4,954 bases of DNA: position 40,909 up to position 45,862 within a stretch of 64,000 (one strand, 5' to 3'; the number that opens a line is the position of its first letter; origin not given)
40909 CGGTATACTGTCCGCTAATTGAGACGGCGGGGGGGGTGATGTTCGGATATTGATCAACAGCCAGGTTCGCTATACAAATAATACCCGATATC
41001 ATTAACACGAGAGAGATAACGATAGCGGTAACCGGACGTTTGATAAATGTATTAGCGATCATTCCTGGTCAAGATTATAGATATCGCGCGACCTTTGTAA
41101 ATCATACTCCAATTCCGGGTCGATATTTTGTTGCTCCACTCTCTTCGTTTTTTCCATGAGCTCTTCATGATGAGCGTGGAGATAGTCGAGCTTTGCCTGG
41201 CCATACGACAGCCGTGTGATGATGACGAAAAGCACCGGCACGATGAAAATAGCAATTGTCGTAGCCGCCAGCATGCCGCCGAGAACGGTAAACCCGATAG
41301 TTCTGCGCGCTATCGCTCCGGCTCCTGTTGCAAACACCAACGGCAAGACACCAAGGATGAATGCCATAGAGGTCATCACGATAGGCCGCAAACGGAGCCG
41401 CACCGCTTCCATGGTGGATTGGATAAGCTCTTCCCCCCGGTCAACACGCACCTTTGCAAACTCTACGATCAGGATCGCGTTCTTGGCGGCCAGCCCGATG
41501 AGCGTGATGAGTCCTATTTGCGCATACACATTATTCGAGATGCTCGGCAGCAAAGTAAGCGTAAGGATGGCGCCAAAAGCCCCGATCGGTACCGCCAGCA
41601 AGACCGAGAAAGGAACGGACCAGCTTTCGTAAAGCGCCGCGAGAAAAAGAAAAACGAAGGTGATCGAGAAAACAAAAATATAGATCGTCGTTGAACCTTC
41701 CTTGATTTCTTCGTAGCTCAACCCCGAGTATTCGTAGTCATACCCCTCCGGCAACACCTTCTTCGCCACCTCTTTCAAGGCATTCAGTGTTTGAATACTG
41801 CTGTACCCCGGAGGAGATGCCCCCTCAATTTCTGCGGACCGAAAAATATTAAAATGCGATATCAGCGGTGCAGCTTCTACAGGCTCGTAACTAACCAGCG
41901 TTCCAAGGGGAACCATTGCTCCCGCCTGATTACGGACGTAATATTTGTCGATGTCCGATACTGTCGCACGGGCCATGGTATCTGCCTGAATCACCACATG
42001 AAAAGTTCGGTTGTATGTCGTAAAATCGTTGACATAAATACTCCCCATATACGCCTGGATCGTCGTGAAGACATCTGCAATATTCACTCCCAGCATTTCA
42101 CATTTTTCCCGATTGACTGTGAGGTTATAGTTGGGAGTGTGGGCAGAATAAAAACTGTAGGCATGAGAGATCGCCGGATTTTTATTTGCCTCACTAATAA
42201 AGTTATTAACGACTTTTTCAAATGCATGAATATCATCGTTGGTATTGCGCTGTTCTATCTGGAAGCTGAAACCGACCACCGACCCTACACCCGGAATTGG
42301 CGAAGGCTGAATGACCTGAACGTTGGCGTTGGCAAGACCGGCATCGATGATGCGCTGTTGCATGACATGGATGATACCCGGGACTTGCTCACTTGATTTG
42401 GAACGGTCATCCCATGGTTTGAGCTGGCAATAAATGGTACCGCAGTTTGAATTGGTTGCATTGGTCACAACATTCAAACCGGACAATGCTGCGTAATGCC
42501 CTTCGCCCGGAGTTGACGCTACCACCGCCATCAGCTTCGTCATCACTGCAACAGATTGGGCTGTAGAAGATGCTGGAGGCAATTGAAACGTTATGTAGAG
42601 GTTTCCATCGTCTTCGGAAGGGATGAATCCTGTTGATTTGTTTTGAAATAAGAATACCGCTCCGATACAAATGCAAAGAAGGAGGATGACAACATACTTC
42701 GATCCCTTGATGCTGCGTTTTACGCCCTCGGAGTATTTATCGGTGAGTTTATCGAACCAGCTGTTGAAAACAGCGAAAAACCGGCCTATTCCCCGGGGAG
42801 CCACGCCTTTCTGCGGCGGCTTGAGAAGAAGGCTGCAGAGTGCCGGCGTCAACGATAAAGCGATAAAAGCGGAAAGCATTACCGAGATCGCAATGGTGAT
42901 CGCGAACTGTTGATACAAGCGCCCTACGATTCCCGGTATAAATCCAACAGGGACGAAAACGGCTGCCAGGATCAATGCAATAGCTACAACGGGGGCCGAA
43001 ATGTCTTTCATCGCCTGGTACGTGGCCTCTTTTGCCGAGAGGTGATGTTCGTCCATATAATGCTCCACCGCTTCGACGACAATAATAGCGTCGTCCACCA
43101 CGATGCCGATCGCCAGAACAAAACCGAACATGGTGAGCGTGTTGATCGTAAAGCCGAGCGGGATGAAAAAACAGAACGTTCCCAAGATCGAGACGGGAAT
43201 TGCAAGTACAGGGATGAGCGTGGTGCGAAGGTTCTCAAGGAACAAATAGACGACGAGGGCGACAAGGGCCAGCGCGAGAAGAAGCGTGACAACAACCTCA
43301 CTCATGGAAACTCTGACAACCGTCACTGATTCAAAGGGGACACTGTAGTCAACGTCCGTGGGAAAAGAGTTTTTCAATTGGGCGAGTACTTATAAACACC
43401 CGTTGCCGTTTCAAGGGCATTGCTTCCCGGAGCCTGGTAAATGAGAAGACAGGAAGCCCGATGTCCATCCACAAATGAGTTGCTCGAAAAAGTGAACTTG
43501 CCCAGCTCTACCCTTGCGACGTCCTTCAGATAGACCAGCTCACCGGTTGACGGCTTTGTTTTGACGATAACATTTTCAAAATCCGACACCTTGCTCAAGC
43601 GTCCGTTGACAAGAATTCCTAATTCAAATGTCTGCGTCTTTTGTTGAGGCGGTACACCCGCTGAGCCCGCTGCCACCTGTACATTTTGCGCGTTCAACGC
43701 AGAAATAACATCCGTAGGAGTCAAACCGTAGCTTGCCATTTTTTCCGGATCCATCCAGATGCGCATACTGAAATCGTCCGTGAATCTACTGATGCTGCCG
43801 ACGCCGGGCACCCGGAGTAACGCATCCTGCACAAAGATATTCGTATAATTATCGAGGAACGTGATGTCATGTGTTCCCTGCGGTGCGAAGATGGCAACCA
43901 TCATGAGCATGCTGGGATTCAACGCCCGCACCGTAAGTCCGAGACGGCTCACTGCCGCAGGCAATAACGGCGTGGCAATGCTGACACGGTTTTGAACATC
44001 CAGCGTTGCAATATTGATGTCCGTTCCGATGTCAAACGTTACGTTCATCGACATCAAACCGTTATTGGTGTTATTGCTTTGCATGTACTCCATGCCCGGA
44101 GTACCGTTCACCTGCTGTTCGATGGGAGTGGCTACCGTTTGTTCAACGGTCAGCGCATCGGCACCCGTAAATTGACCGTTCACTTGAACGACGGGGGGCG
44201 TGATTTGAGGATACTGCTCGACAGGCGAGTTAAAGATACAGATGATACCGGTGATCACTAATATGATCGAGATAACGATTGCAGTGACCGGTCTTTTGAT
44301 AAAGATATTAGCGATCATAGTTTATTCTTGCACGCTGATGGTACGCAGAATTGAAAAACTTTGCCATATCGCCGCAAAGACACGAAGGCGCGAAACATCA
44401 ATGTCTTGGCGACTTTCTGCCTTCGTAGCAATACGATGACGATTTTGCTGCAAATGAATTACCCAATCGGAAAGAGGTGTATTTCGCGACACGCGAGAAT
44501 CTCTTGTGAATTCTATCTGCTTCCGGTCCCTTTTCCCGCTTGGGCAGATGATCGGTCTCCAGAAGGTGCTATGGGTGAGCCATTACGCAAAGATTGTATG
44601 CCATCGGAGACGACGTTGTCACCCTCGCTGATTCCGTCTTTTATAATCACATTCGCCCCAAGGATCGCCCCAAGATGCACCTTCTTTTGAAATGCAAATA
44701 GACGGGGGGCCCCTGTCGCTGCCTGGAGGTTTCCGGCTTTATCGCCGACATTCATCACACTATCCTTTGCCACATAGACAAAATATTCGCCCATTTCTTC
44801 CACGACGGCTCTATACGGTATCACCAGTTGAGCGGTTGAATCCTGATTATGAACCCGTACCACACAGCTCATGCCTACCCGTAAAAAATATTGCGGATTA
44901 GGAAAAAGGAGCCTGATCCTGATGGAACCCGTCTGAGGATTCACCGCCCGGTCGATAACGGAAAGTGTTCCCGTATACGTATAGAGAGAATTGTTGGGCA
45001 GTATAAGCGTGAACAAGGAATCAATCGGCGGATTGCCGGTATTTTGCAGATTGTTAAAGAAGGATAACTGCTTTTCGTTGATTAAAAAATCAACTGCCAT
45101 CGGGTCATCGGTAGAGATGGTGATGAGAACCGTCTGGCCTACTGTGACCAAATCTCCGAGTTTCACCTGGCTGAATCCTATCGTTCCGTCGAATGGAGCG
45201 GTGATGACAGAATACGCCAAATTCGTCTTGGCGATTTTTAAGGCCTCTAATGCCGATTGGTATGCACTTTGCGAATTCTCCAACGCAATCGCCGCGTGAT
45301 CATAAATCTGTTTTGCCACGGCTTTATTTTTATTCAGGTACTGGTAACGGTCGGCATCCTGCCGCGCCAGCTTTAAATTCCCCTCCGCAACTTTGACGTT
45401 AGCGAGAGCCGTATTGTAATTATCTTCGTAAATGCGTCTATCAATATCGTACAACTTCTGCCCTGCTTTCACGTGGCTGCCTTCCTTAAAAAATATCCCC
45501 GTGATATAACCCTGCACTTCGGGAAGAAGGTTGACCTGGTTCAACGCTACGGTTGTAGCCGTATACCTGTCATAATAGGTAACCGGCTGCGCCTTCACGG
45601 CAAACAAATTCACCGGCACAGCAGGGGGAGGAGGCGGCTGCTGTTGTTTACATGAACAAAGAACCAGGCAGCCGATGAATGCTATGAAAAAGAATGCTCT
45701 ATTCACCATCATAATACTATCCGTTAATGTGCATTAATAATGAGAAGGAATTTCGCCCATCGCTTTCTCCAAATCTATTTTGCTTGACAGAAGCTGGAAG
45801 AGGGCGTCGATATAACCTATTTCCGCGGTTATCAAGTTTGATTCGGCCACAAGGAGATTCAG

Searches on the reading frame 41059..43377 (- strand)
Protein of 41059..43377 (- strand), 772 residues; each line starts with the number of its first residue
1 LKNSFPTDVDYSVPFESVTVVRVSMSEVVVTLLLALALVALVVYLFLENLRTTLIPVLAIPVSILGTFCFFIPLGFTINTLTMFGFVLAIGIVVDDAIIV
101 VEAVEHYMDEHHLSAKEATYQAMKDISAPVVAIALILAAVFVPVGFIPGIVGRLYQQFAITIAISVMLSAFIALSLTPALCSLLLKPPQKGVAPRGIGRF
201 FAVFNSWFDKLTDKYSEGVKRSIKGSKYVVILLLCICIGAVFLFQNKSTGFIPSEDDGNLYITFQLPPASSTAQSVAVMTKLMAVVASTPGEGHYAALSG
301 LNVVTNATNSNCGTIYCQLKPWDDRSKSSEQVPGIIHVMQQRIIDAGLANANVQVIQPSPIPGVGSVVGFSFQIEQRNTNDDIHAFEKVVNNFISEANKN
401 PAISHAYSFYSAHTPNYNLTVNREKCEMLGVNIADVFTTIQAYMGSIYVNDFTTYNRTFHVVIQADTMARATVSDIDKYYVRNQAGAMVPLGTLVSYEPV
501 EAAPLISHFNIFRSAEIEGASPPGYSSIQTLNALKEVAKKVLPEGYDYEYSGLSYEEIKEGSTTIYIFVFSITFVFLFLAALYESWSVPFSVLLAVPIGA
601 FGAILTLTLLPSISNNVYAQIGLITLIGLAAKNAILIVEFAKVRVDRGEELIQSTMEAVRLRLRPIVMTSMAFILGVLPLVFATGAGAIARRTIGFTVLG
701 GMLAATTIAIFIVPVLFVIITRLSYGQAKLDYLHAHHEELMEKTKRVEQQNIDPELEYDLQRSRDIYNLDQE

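Call 23: search_protein_families(library=pfam, proteins=[window:41059-43377:-], max_evalue=0.001)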
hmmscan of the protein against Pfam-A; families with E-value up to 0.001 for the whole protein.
window:41059-43377:- (772 aa): 2 families
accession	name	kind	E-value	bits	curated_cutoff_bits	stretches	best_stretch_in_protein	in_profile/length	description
PF00873.25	ACR_tran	-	4.5e-211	703.8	28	1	1-720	306-1020/1021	AcrB/AcrD/AcrF family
PF03176.21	MMPL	-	4e-13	49.4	20.5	1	23-184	140-302/333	MMPL family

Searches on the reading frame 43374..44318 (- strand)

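Call 23: search_protein_families(library=pfam, proteins=[window:43374-44318:-], max_evalue=0.001)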
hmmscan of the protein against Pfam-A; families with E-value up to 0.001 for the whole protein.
window:43374-44318:- (314 aa): 1 family
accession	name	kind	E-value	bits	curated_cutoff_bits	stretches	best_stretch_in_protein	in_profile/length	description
PF00873.25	ACR_tran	-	3.3e-84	283.8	28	1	2-310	1-301/1021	AcrB/AcrD/AcrF family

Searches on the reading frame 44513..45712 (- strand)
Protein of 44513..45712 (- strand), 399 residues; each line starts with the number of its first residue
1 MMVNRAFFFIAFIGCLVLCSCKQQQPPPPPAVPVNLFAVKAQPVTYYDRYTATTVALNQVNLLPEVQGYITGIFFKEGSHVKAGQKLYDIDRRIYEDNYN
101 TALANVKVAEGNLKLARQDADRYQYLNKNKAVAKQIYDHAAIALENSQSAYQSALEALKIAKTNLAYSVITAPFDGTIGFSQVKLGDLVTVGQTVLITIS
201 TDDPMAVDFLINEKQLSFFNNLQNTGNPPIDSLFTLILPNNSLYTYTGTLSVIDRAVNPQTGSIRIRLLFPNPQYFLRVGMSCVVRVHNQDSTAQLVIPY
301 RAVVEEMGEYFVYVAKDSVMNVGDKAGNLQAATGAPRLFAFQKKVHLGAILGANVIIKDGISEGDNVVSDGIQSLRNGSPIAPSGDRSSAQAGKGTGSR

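Call 23: search_protein_families(library=pfam, proteins=[window:44513-45712:-], max_evalue=0.001)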
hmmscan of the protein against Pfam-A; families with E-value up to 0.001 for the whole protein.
window:44513-45712:- (399 aa): 2 families
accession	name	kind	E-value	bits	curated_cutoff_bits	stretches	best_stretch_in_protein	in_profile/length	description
PF16576.10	HlyD_D23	-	1.4e-13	51.1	30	1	60-281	20-212/214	Barrel-sandwich domain of CusB or HlyD membrane-fusion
PF13437.12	HlyD_3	-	1.1e-12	49.1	22.2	1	169-278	1-104/106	HlyD family secretion protein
